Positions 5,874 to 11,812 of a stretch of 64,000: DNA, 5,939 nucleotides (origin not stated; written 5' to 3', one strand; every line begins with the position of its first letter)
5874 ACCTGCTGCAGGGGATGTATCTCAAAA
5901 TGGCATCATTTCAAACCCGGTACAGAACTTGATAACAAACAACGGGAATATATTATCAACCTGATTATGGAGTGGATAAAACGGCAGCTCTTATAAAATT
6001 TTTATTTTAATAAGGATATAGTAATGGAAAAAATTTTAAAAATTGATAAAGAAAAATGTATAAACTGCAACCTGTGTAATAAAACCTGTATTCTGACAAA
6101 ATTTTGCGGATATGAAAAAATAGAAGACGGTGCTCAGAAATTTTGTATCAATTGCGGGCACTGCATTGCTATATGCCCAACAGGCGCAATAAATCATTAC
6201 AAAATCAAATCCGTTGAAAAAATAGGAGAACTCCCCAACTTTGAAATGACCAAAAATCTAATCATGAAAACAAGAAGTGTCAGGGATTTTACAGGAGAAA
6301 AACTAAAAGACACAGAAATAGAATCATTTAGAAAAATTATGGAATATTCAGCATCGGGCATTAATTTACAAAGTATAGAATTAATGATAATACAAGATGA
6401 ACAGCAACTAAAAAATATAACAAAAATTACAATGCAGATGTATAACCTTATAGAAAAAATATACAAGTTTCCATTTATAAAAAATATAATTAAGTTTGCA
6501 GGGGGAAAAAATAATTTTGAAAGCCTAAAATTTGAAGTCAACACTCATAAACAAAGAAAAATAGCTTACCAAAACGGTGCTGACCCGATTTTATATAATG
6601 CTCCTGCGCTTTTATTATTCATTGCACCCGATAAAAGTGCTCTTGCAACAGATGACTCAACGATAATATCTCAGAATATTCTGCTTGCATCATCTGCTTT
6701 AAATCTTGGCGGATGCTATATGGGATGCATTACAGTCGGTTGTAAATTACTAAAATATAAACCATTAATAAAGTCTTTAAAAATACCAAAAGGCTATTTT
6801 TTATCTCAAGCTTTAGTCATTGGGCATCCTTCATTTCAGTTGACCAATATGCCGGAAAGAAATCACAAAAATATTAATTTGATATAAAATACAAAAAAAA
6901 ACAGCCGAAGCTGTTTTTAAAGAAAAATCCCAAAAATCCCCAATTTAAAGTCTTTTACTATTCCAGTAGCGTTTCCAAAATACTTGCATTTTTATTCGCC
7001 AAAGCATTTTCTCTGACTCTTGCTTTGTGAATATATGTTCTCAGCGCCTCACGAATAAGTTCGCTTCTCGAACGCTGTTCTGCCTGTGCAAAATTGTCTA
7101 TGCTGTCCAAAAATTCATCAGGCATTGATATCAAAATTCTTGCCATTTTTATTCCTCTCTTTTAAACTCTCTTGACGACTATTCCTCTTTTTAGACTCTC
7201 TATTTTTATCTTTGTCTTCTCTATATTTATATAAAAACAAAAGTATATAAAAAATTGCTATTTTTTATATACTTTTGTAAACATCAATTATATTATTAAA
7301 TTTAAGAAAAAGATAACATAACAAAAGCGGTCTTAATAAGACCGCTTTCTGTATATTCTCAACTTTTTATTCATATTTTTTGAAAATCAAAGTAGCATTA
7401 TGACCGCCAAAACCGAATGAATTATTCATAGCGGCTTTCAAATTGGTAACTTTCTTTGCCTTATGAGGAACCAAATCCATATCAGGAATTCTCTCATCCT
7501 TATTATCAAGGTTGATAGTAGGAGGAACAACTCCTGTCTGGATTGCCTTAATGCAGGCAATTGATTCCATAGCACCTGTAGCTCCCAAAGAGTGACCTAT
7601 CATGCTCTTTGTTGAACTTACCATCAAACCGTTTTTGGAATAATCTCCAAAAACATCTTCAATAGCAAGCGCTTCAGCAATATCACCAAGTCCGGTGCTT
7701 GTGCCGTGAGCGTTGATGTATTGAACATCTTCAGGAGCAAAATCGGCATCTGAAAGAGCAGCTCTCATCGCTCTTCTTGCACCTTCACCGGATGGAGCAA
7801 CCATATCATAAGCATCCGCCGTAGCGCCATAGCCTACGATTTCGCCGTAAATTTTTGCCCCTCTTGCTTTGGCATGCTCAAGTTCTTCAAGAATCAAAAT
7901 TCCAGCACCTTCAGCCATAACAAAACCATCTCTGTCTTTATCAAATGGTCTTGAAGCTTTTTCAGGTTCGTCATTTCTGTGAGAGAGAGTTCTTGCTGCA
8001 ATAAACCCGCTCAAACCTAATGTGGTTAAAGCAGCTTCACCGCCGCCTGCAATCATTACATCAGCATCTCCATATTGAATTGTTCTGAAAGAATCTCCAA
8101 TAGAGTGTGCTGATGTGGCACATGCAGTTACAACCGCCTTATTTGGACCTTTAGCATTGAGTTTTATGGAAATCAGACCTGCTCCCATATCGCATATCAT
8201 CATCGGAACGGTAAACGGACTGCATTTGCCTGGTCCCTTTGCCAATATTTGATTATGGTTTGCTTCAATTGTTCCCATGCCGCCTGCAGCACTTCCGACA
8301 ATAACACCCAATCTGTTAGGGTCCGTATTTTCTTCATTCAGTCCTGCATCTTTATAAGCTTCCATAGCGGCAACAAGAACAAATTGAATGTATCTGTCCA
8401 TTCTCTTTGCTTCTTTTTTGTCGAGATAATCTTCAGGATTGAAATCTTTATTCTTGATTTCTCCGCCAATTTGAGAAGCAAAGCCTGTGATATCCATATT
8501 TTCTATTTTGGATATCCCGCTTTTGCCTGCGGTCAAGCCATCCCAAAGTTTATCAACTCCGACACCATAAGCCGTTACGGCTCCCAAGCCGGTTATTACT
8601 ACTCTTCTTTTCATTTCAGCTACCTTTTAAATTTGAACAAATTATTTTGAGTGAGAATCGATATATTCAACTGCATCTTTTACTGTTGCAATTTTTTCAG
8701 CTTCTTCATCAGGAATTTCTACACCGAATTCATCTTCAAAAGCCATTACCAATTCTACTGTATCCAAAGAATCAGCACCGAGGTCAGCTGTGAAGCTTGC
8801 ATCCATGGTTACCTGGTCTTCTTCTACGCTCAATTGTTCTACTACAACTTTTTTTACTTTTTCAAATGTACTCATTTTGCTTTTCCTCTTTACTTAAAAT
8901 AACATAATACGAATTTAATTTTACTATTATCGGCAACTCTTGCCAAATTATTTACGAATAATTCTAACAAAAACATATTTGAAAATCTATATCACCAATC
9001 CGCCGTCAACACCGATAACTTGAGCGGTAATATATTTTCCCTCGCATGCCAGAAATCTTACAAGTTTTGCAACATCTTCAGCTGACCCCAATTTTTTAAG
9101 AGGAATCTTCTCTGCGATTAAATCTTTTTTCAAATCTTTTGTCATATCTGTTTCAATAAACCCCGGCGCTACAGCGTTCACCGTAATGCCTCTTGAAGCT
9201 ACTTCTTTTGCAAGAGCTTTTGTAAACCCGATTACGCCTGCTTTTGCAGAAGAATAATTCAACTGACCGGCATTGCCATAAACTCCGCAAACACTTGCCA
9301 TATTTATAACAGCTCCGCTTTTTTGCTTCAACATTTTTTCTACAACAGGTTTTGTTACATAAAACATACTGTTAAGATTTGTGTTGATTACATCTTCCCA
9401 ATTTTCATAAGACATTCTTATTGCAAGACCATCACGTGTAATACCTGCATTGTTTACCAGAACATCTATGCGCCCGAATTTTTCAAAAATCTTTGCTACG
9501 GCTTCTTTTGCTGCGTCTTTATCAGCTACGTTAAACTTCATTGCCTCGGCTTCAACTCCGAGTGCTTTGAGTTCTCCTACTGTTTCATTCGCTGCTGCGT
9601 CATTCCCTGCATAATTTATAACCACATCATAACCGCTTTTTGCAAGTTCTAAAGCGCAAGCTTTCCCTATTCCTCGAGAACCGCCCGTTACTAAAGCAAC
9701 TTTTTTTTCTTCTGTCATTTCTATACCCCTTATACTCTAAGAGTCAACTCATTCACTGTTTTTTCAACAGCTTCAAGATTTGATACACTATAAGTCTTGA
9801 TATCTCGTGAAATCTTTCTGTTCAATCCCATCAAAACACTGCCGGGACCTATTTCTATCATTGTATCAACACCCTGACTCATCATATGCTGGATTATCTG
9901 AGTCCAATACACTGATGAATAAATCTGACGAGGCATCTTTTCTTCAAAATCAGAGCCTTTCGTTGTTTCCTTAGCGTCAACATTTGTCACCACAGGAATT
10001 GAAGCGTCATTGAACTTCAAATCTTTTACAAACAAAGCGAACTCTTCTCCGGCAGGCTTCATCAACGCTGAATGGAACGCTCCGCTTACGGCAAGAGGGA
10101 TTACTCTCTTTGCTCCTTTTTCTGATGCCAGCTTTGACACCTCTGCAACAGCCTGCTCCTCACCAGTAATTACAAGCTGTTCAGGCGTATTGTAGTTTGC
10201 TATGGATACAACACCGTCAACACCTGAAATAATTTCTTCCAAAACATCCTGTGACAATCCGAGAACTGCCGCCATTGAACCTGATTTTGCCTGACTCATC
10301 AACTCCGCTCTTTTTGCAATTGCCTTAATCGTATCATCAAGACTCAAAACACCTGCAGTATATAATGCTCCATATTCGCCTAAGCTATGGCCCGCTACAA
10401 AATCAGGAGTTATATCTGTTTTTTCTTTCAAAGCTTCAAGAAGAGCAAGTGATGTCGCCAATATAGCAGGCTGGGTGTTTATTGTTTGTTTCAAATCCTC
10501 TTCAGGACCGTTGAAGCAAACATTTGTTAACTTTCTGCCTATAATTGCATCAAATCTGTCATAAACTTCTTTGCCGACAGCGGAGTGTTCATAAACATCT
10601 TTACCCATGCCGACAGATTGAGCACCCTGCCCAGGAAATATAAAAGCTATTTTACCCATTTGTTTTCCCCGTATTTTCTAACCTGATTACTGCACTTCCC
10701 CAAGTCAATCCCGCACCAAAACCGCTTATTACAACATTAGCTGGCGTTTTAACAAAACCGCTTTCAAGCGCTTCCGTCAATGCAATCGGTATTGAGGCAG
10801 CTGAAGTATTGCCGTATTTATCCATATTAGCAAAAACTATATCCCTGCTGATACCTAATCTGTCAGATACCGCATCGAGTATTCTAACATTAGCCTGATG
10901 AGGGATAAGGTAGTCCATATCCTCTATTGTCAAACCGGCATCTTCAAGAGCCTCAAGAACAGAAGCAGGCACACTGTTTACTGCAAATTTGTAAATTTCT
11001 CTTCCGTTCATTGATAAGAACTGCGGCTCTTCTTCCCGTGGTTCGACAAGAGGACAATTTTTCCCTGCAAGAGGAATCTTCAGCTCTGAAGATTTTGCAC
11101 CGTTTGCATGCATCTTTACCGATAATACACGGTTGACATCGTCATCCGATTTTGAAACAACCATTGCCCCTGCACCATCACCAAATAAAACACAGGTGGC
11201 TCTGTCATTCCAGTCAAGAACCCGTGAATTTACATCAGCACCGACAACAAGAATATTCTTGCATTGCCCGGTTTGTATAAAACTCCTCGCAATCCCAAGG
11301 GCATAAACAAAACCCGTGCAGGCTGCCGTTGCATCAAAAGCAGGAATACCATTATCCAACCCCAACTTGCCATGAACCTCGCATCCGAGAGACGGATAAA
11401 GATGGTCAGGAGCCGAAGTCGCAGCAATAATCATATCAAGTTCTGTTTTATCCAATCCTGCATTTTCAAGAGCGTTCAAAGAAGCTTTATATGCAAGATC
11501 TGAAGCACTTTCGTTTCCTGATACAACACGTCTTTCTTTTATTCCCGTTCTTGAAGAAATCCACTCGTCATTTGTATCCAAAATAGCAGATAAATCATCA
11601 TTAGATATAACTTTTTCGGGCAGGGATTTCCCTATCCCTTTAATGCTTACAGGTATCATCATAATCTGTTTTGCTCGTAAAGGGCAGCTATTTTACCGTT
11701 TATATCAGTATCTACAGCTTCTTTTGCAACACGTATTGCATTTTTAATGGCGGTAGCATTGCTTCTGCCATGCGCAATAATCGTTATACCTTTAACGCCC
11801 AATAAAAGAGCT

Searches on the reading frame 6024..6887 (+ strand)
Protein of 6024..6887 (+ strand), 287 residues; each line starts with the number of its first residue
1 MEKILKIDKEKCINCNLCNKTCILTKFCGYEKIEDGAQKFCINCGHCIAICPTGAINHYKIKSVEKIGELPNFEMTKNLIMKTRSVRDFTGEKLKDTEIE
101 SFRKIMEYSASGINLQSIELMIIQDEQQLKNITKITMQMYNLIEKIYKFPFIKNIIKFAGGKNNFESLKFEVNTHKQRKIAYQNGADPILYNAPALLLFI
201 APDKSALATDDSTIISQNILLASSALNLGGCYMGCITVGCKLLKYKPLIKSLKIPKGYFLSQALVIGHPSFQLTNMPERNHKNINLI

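Call 7: search_protein_families(library=pfam, proteins=[window:6024-6887:+], max_evalue=0.001)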
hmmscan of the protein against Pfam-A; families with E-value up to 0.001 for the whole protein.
window:6024-6887:+ (287 aa): 7 families
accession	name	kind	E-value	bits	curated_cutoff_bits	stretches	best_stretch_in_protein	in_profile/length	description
PF00881.29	Nitroreductase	-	2.9e-17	63.8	23.5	1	80-268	1-167/167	Nitroreductase family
PF00037.32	Fer4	-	1.3e-07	31.6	21.1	1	41-56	8-23/24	4Fe-4S binding domain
PF13484.11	Fer4_16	-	2e-06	28.9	30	1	41-66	2-26/66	4Fe-4S double cluster binding domain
PF13237.11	Fer4_10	-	2.3e-06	27.9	25.5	1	5-52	2-53/53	4Fe-4S dicluster domain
PF12838.12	Fer4_7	-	1.2e-05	26.1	27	1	41-59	2-20/52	4Fe-4S dicluster domain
PF12797.12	Fer4_2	-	3.2e-05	24.1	24.5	0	5-22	3-20/22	4Fe-4S binding domain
PF12837.12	Fer4_6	-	0.00014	22.1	25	1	41-56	9-24/24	4Fe-4S binding domain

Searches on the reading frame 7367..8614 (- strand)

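Call 7: search_protein_families(library=pfam, proteins=[window:7367-8614:-], max_evalue=0.001)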
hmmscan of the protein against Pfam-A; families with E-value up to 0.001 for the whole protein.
window:7367-8614:- (415 aa): 2 families
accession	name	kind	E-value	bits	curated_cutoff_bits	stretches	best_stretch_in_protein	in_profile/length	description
PF00109.32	ketoacyl-synt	-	2.1e-59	201.6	20.8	1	3-248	2-252/252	Beta-ketoacyl synthase, N-terminal domain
PF02801.28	Ketoacyl-synt_C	-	4.8e-38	130.2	20.8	1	256-369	1-118/119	Beta-ketoacyl synthase, C-terminal domain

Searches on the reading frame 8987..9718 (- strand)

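Call 8: search_protein_families(library=pfam, proteins=[window:8987-9718:-], max_evalue=0.001)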
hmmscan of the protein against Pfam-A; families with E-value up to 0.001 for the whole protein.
window:8987-9718:- (243 aa): 4 families
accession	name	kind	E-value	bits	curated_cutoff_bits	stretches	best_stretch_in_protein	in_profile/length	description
PF00106.31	adh_short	-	1.7e-64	217.3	26.6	1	6-199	1-193/195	short chain dehydrogenase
PF13561.12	adh_short_C2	-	2.4e-59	201.2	27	1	15-241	6-235/236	Enoyl-(Acyl carrier protein) reductase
PF08659.16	KR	-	1.8e-21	77.3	22.6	1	8-187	3-177/180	KR domain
PF01370.27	Epimerase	-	4.3e-07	30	20.9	1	8-152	1-124/240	NAD dependent epimerase/dehydratase family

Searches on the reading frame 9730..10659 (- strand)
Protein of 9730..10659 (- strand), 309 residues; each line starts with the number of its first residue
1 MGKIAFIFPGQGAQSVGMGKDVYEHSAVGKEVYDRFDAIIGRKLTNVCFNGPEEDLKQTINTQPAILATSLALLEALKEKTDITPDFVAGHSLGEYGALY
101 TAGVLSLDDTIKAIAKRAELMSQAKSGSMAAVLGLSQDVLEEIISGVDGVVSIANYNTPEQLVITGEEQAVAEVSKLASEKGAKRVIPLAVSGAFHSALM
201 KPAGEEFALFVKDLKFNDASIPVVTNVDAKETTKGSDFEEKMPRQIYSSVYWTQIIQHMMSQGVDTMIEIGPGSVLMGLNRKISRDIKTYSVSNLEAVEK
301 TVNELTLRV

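Call 8: search_protein_families(library=pfam, proteins=[window:9730-10659:-], max_evalue=0.001)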
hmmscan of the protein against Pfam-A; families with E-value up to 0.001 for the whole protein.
window:9730-10659:- (309 aa): 1 family
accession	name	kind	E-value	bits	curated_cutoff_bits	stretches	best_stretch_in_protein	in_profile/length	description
PF00698.26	Acyl_transf_1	-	1.1e-44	153.6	32.7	1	6-283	2-278/319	Acyl transferase domain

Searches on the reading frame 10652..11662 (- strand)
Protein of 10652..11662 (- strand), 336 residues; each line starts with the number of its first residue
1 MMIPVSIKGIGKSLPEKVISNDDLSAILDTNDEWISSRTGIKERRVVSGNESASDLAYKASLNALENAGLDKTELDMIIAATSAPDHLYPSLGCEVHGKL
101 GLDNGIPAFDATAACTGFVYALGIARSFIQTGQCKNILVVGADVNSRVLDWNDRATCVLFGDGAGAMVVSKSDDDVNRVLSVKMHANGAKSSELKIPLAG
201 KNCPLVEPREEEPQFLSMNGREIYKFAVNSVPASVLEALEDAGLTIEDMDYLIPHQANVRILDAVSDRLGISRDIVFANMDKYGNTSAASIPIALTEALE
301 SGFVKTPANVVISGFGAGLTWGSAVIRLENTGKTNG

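Call 8: search_protein_families(library=pfam, proteins=[window:10652-11662:-], max_evalue=0.001)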
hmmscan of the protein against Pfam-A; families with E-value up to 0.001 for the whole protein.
window:10652-11662:- (336 aa): 3 families
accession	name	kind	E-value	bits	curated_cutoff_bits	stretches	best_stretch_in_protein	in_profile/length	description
PF08541.16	ACP_syn_III_C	-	6.2e-35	119.7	26.6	1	239-327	1-89/90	3-Oxoacyl-[acyl-carrier-protein (ACP)] synthase III C terminal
PF08545.16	ACP_syn_III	-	6.1e-32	109.8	24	1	109-188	1-80/80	3-Oxoacyl-[acyl-carrier-protein (ACP)] synthase III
PF00108.29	Thiolase_N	-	1e-05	25.5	26.4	1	37-144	7-114/260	Thiolase, N-terminal domain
